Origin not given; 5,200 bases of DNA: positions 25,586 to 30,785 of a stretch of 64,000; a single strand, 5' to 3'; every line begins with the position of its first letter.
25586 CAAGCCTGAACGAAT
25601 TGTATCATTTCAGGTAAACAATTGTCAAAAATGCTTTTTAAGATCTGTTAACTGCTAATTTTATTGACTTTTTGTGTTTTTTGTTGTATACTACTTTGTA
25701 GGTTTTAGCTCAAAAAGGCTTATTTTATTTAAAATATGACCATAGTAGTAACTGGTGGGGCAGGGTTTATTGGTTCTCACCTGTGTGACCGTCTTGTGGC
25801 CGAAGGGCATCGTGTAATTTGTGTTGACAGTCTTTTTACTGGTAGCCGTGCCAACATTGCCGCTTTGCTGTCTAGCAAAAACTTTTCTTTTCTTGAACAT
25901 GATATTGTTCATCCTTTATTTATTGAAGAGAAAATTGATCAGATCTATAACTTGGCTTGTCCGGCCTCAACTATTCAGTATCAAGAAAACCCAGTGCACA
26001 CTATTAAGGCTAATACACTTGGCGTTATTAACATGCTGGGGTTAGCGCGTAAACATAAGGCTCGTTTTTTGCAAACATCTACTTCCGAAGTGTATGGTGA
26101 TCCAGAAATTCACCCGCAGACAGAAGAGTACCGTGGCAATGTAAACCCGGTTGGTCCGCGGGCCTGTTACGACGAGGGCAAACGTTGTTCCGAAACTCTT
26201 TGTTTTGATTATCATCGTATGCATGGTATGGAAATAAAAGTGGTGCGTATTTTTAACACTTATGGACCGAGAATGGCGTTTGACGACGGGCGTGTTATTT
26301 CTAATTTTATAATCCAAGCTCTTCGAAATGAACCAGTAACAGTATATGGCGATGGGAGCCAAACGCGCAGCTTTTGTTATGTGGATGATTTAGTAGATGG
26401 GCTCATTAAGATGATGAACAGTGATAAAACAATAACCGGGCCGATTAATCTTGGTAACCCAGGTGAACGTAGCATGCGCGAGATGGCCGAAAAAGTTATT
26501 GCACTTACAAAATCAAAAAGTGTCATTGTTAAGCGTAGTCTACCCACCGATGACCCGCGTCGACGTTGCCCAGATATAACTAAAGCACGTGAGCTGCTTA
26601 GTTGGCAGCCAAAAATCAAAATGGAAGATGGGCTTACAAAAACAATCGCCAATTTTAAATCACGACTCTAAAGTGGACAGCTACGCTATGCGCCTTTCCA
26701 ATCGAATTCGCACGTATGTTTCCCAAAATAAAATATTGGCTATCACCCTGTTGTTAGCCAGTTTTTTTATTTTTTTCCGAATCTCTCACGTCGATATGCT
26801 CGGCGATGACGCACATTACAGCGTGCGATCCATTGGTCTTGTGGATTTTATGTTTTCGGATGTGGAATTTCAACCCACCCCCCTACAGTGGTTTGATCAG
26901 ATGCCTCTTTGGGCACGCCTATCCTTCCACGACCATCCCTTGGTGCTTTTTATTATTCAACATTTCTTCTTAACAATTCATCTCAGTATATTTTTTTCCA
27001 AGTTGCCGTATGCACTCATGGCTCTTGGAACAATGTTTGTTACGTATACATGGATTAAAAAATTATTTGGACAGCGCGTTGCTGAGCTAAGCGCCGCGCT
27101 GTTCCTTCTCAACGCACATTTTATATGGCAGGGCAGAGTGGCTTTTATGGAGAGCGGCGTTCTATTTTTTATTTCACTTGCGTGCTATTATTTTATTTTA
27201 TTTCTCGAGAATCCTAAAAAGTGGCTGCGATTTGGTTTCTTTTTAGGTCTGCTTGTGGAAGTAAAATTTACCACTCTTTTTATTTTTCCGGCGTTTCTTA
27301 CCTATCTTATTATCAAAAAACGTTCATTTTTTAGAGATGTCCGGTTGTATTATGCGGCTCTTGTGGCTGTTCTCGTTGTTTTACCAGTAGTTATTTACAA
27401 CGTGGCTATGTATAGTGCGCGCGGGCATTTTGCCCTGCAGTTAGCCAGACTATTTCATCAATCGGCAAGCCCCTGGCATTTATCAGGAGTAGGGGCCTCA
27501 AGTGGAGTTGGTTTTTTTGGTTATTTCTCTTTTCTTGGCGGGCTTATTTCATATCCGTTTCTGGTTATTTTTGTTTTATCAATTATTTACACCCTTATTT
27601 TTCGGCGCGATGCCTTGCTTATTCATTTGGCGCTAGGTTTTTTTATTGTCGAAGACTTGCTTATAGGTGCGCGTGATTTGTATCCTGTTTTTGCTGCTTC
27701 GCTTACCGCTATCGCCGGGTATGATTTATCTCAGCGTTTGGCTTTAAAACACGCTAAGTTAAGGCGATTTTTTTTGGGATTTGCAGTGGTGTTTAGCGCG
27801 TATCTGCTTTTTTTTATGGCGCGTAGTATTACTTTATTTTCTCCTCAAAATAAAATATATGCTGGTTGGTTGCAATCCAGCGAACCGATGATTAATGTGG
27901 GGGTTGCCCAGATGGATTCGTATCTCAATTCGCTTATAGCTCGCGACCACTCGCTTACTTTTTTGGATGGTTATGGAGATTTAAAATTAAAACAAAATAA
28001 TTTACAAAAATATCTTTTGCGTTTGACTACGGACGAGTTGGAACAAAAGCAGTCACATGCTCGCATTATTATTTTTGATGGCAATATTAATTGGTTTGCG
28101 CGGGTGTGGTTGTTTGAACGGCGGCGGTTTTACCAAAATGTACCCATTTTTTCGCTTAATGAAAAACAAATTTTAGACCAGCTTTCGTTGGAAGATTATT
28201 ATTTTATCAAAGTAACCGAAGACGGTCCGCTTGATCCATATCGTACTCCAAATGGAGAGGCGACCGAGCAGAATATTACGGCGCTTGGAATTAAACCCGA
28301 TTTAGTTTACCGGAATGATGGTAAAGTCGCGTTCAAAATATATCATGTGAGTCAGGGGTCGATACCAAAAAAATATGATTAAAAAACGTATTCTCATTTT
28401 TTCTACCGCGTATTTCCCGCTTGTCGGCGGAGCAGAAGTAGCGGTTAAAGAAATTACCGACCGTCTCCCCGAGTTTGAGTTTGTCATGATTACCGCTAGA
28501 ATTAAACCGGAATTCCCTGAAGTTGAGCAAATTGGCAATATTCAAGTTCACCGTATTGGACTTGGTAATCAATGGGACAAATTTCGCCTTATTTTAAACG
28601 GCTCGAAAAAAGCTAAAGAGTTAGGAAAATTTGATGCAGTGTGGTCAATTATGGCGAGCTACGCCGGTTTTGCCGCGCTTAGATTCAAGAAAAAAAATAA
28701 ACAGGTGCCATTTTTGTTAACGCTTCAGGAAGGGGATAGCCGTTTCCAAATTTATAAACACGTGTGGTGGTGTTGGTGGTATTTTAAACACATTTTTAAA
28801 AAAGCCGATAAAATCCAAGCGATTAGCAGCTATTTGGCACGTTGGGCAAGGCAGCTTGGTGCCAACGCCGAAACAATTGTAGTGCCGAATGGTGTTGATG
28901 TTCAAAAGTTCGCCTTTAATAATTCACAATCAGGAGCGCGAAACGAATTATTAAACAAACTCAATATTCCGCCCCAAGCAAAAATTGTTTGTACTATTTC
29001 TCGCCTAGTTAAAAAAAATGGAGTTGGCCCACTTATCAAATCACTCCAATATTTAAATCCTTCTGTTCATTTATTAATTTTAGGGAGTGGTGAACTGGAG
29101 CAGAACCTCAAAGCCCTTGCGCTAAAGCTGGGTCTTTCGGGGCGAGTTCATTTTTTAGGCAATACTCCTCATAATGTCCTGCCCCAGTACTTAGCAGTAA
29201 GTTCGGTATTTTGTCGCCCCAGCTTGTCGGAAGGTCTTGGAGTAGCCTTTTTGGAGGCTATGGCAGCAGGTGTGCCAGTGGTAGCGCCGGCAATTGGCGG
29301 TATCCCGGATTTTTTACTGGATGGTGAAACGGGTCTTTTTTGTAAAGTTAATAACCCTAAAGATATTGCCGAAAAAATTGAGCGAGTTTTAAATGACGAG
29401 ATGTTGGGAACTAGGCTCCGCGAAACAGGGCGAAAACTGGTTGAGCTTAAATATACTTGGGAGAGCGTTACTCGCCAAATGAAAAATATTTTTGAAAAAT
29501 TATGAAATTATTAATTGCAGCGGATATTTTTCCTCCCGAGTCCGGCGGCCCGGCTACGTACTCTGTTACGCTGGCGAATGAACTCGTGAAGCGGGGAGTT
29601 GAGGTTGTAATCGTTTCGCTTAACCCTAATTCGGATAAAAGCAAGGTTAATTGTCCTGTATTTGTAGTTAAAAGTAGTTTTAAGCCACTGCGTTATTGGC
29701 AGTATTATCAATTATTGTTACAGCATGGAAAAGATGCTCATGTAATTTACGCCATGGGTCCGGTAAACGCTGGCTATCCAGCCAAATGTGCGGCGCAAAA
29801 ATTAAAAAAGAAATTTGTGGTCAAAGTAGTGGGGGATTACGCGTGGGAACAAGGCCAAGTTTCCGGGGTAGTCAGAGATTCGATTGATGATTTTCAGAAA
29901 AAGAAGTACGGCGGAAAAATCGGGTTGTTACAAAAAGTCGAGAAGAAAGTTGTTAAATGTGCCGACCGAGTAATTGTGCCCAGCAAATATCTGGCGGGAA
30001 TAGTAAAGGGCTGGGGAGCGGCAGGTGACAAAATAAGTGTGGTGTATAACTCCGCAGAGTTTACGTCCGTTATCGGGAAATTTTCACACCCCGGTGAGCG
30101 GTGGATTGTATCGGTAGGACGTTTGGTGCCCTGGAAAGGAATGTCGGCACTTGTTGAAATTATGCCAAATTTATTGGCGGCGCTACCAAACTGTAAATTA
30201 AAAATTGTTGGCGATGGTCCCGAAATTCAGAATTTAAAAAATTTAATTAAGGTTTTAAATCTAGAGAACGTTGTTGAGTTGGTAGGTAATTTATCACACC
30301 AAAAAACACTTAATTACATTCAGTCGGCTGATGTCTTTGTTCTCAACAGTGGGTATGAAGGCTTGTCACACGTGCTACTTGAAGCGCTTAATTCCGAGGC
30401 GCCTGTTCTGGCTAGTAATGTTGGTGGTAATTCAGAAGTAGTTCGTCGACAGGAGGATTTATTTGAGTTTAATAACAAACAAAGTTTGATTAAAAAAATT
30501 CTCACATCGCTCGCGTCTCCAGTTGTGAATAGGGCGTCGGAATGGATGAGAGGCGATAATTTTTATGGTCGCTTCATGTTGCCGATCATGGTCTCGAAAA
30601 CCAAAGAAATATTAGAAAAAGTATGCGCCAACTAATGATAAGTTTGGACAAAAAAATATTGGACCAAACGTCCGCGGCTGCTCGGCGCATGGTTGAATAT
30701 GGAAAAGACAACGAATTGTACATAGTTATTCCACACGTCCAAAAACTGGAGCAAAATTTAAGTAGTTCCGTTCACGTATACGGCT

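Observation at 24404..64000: ~40-kb glycan biosynthesis super-locus with a nonulosonic-acid-like activation branch, amidation and heavy methylation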

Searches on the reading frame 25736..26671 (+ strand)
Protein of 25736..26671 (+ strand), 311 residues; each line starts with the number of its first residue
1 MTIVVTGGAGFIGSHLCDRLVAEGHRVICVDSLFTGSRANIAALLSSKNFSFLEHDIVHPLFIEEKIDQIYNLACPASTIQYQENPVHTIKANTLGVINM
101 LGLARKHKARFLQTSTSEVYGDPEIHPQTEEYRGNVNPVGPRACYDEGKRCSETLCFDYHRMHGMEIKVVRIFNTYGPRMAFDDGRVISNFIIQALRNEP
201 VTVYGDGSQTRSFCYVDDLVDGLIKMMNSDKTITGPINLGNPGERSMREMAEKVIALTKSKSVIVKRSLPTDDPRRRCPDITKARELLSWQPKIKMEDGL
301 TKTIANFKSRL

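Call 3: search_protein_families(library=pfam, proteins=[window:25736-26671:+])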
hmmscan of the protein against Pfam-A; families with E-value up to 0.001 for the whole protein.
window:25736-26671:+ (311 aa): 7 families
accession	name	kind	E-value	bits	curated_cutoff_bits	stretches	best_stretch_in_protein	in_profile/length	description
PF16363.11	GDP_Man_Dehyd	-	7.7e-58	197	27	1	5-302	2-331/332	GDP-mannose 4,6 dehydratase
PF01370.27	Epimerase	-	3.2e-57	194.1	20.9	1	3-239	1-239/240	NAD dependent epimerase/dehydratase family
PF04321.23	RmlD_sub_bind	-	1.8e-12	47.4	27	1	1-262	1-235/287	RmlD substrate binding domain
PF01073.25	3Beta_HSD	-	3.6e-12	46.3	22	1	4-222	1-224/280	3-beta hydroxysteroid dehydrogenase/isomerase family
PF07993.18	NAD_binding_4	-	3.3e-09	36.7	20.1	1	64-174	86-206/258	Male sterility protein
PF02719.21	Polysacc_synt_2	-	2.4e-08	34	20.2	1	3-115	1-127/293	Polysaccharide biosynthesis protein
PF00106.31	adh_short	-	0.00014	21.8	26.6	1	2-69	2-70/195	short chain dehydrogenase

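Call 38: search_protein_families(library=ncbifam, proteins=[window:25736-26671:+], max_evalue=0.001)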
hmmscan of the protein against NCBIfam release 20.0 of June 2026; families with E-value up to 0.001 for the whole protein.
window:25736-26671:+ (311 aa): 27 families (the best 25 are shown)
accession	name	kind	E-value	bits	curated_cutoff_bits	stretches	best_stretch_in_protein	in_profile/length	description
TIGR01181.1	dTDP_gluc_dehyt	equivalog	8.3e-44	150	365.1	1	3-307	2-311/321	dTDP-glucose 4,6-dehydratase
TIGR04180.1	EDH_00030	hypoth_equivalog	1.4e-39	135.9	475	1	3-294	1-296/297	NAD-dependent 4,6-dehydratase LegB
TIGR01179.1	galE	equivalog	6.3e-32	110.7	262.3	1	3-302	2-319/332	UDP-glucose 4-epimerase GalE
NF008872.0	PRK11908.1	equivalog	6.7e-31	107.6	294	1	3-309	4-337/349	bifunctional UDP-4-keto-pentose/UDP-xylose synthase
NF005998.1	PRK08125.1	equivalog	2e-30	105.8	777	1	3-307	318-649/649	bifunctional UDP-4-amino-4-deoxy-L-arabinose formyltransferase/UDP-glucuronic acid oxidase ArnA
TIGR02197.1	heptose_epim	equivalog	4e-26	91.9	274.6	1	3-308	1-314/316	ADP-glyceromanno-heptose 6-epimerase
NF007582.0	PRK10217.1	equivalog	4.4e-26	91.8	698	1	2-306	3-330/355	dTDP-glucose 4,6-dehydratase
NF007490.0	PRK10084.1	subfamily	2.8e-25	89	649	1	1-306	1-333/361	dTDP-glucose 4,6-dehydratase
NF011728.1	PRK15181.1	equivalog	3.6e-23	82.1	760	1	4-305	19-335/348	Vi polysaccharide biosynthesis UDP-N-acetylglucosaminuronic acid C-4 epimerase TviC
NF047922.1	GDPFucSynFcl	equivalog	2.1e-19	70.1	500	1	3-307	5-301/308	GDP-L-fucose synthase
NF007956.0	PRK10675.1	subfamily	6.1e-16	58.5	394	1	1-242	1-264/338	UDP-glucose 4-epimerase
TIGR02622.1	CDP_4_6_dhtase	equivalog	3.2e-13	49.5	278.45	1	2-308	6-331/352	CDP-glucose 4,6-dehydratase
NF008360.0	PRK11150.1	equivalog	6.5e-13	48.6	452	1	3-263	2-259/310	ADP-glyceromanno-heptose 6-epimerase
NF041015.1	UDPsulfquin_syn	equivalog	1.5e-12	47.2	575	1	178-230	227-281/384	UDP-sulfoquinovose synthase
TIGR01472.1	gmd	equivalog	8.7e-12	44.9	415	1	63-231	74-243/342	GDP-mannose 4,6-dehydratase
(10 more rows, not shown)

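Call 39: search_solved_structures(query=window:25736-26671:+, max_evalue=1e-10)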
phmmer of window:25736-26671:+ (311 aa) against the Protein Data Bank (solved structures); distinct sequences matched with E-value up to 1e-10: 100 (the best 60 are shown).
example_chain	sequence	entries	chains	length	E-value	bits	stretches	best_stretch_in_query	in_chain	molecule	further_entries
4gll_A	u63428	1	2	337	2e-115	388.6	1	3-310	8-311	UDP-glucuronic acid decarboxylase 1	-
2b69_A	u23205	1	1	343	2.1e-115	388.5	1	3-310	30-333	UDP-glucuronate decarboxylase 1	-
4m55_A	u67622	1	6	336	9.7e-115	386.3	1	3-310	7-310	UDP-glucuronic acid decarboxylase 1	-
4lk3_A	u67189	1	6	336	1.3e-114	385.9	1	3-310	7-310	UDP-glucuronic acid decarboxylase 1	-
8vr2_A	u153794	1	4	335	1.4e-40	142.8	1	3-304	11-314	NAD-dependent epimerase/dehydratase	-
7ys8_A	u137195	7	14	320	2.4e-38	135.5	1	2-309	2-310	UDP-glucose 4-epimerase | UDP-glucose 4-epimerase along with EC 5.1.3.2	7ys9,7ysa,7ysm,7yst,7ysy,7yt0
4zrm_A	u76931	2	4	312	1.3e-37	133.1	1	1-309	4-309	UDP-glucose 4-epimerase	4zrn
6zl6_A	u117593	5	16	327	6.3e-37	130.8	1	1-301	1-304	Epimerase domain-containing protein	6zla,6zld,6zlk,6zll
6bwl_A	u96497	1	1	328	1.4e-36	129.7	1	1-308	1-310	Pal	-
6zlj_A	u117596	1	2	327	1.9e-36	129.2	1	1-301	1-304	Epimerase domain-containing protein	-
8rdg_A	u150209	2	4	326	2.4e-33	119.1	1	1-254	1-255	SDR family NAD(P)-dependent oxidoreductase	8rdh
6pmh_A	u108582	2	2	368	7.3e-33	117.5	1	3-304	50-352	UDP-glucose 4-epimerase related protein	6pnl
8rdi_A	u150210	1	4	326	8.5e-33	117.3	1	1-254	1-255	SDR family NAD(P)-dependent oxidoreductase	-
8sg0_A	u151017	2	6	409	2e-31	112.7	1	3-304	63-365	GDP-mannose 3,5-epimerase | GDP-mannose 3,5 epimerase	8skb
2c5e_A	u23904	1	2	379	4.7e-31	111.5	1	3-304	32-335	GDP-MANNOSE-3', 5'-EPIMERASE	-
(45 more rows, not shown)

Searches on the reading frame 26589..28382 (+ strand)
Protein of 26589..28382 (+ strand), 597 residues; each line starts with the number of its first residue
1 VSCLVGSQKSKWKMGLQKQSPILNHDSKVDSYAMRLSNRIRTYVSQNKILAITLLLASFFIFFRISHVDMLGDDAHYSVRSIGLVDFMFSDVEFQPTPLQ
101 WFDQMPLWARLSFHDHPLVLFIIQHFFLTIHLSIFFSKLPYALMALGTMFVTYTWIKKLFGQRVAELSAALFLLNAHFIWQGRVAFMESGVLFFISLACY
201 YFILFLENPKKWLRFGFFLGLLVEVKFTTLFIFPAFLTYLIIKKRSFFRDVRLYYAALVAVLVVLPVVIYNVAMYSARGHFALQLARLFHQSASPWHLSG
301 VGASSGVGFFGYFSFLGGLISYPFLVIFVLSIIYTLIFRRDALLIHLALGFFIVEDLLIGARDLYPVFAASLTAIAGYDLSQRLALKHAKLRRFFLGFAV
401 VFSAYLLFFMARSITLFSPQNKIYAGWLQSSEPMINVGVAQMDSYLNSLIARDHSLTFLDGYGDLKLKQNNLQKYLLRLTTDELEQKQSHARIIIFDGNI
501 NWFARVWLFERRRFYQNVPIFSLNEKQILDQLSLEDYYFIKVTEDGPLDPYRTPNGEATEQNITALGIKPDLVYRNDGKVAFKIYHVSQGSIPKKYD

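Call 3: search_protein_families(library=pfam, proteins=[window:26589-28382:+])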
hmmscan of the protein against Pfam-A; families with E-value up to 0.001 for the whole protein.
window:26589-28382:+ (597 aa): 2 families
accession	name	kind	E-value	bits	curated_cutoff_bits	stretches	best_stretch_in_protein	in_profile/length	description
PF13231.12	PMT_2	-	6.9e-16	59.3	26.1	1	115-270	1-160/160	Dolichyl-phosphate-mannose-protein mannosyltransferase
PF02366.24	PMT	-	3.3e-08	33.8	22.7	1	141-275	90-238/245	Dolichyl-phosphate-mannose-protein mannosyltransferase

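Call 38: search_protein_families(library=ncbifam, proteins=[window:26589-28382:+], max_evalue=0.001)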
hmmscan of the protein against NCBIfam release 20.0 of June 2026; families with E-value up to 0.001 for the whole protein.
window:26589-28382:+ (597 aa): 0 families

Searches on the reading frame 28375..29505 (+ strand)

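Call 3: search_protein_families(library=pfam, proteins=[window:28375-29505:+])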
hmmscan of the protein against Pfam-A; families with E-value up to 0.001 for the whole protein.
window:28375-29505:+ (376 aa): 6 families
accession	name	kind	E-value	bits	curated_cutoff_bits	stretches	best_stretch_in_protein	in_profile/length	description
PF00534.26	Glycos_transf_1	-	1.7e-42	145.3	26.4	1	190-354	3-171/172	Glycosyl transferases group 1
PF13692.12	Glyco_trans_1_4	-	4.9e-32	111.6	27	1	203-341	2-142/142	Glycosyl transferases group 1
PF13439.12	Glyco_transf_4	-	4.8e-15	56.4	28.5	1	17-177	1-169/170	Glycosyltransferase Family 4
PF13524.12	Glyco_trans_1_2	-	4.6e-09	36.8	25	1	229-369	13-142/144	Glycosyl transferase-like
PF13579.12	Glyco_trans_4_4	-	6.8e-09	36.7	29.7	1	18-173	1-158/158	Glycosyl transferase 4-like domain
PF20706.3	GT4-conflict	-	7.4e-07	28.9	26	1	269-368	275-384/385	Family 4 Glycosyltransferase in conflict systems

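Call 102: search_protein_families(library=ncbifam, proteins=[window:28375-29505:+], max_evalue=0.00001)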
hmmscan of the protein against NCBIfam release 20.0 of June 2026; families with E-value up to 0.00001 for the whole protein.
window:28375-29505:+ (376 aa): 44 families (the best 25 are shown)
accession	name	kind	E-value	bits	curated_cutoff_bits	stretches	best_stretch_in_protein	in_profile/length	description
NF047684.1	TeichurnBiosyTuaC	equivalog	7.4e-38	130.5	550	1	85-375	108-388/391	teichuronic acid biosynthesis protein TuaC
TIGR03999.1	thiol_BshA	equivalog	4.3e-32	111.5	273.7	1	96-375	98-372/375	N-acetyl-alpha-D-glucosaminyl L-malate synthase BshA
TIGR04063.1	stp3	hypoth_equivalog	4.9e-30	104.7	442.05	1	139-376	153-395/397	TIGR04063 family PEP-CTERM/XrtA system glycosyltransferase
TIGR03088.1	stp2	hypoth_equivalog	1.9e-29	102.9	409.05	1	149-375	142-372/374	TIGR03088 family PEP-CTERM/XrtA system glycosyltransferase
TIGR02149.1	glgA_Coryne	subfamily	6.3e-29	101.3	302.4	1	135-375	136-389/391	glycogen synthase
NF041876.1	EPS_EpsE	equivalog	1.9e-28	99.8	400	1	159-363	178-383/389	exopolysaccharide biosynthesis GT4 family glycosyltransferase EpsE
TIGR03449.1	mycothiol_MshA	equivalog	7.6e-25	87.6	462.5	1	159-375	181-402/406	D-inositol-3-phosphate glycosyltransferase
NF053787.1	GlcN_PG_synth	equivalog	1.1e-24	87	480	1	136-375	136-358/361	N-acetylglucosaminyl phosphatidylglycerol synthase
TIGR04047.1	MSMEG_0565_glyc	hypoth_equivalog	5.5e-24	84.9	259.85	1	141-371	136-369/373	MSMEG_0565 family glycosyltransferase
NF012028.0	PRK15484.1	subfamily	4.2e-22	78.8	618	1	142-373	138-375/380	lipopolysaccharide N-acetylglucosaminyltransferase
NF038298.1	EPS_HpsO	equivalog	4.5e-22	78.3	575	1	156-376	159-387/388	hormogonium polysaccharide biosynthesis glycosyltransferase HpsO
NF049988.1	MGlcDAGSynMgs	equivalog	3.5e-19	69.4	400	1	164-376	175-387/398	alpha-monoglucosyldiacylglycerol synthase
NF038295.1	EPS_HpsP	equivalog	1.5e-18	66.9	550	1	116-375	127-386/388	hormogonium polysaccharide biosynthesis glycosyltransferase HpsP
NF038229.1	Glyco4_Geo_Pelo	equivalog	9.1e-18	64.4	400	1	87-375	57-335/338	GPMC system family 4 glycosyltransferase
TIGR04157.1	glyco_rSAM_CFB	subfamily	6e-17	61.7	400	1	137-373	163-406/406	TIGR04157 family glycosyltransferase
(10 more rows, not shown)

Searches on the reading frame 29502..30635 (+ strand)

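Call 3: search_protein_families(library=pfam, proteins=[window:29502-30635:+])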
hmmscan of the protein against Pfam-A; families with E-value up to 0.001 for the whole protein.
window:29502-30635:+ (377 aa): 4 families
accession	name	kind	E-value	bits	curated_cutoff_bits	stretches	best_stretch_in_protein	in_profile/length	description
PF00534.26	Glycos_transf_1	-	2.4e-33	115.5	26.4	1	198-340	14-159/172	Glycosyl transferases group 1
PF13692.12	Glyco_trans_1_4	-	1.2e-26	94.1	27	1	200-337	2-140/142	Glycosyl transferases group 1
PF13439.12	Glyco_transf_4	-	4.9e-15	56.4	28.5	1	15-183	2-164/170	Glycosyltransferase Family 4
PF13579.12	Glyco_trans_4_4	-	6.7e-13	49.7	29.7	1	15-183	1-157/158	Glycosyl transferase 4-like domain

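Call 102: search_protein_families(library=ncbifam, proteins=[window:29502-30635:+], max_evalue=0.00001)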
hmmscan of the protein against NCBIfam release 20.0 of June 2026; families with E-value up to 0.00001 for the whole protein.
window:29502-30635:+ (377 aa): 32 families (the best 25 are shown)
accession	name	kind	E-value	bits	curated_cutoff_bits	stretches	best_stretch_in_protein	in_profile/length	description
TIGR03088.1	stp2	hypoth_equivalog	1e-21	77.4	409.05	1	193-372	188-371/374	TIGR03088 family PEP-CTERM/XrtA system glycosyltransferase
NF041876.1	EPS_EpsE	equivalog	1.1e-20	74.3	400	1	201-340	216-362/389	exopolysaccharide biosynthesis GT4 family glycosyltransferase EpsE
TIGR04063.1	stp3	hypoth_equivalog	3.9e-20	72.1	442.05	1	79-338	93-359/397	TIGR04063 family PEP-CTERM/XrtA system glycosyltransferase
NF047684.1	TeichurnBiosyTuaC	equivalog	4e-20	72.1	550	1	199-340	219-355/391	teichuronic acid biosynthesis protein TuaC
TIGR03999.1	thiol_BshA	equivalog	8.3e-19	67.7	273.7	1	150-321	141-318/375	N-acetyl-alpha-D-glucosaminyl L-malate synthase BshA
TIGR04157.1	glyco_rSAM_CFB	subfamily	1.6e-17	63.6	400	1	140-319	156-344/406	TIGR04157 family glycosyltransferase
NF050063.1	ProtGlycPglJ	equivalog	1.8e-17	63.6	500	1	166-334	158-327/363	N-acetylgalactosamine-N,N'-diacetylbacillosaminyl-diphospho-undecaprenol 4-alpha-N-acetylgalactosaminyltransferase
NF007396.0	PRK09922.1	equivalog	1.6e-16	60.2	385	1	146-316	128-301/361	lipopolysaccharide 1,6-galactosyltransferase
NF038229.1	Glyco4_Geo_Pelo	equivalog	7.1e-16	58.1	400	1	205-340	167-302/338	GPMC system family 4 glycosyltransferase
NF047880.1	glyco_SdgA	exception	8.8e-15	54.2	800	1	199-335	315-452/488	serine-aspartate repeat adhesin O-glycosyltransferase SdgA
TIGR02149.1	glgA_Coryne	subfamily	2.7e-14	53.1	302.4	1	131-320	122-328/391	glycogen synthase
NF049988.1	MGlcDAGSynMgs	equivalog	3.7e-13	49.6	400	1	202-333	216-347/398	alpha-monoglucosyldiacylglycerol synthase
TIGR03449.1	mycothiol_MshA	equivalog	3.7e-13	49.1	462.5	1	146-315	157-343/406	D-inositol-3-phosphate glycosyltransferase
NF047881.1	glyco_SdgB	exception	4.8e-13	48.6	800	1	200-344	322-467/496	serine-aspartate repeat adhesin O-glycosyltransferase SdgB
TIGR04047.1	MSMEG_0565_glyc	hypoth_equivalog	9e-12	44.7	259.85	1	20-339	17-340/373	MSMEG_0565 family glycosyltransferase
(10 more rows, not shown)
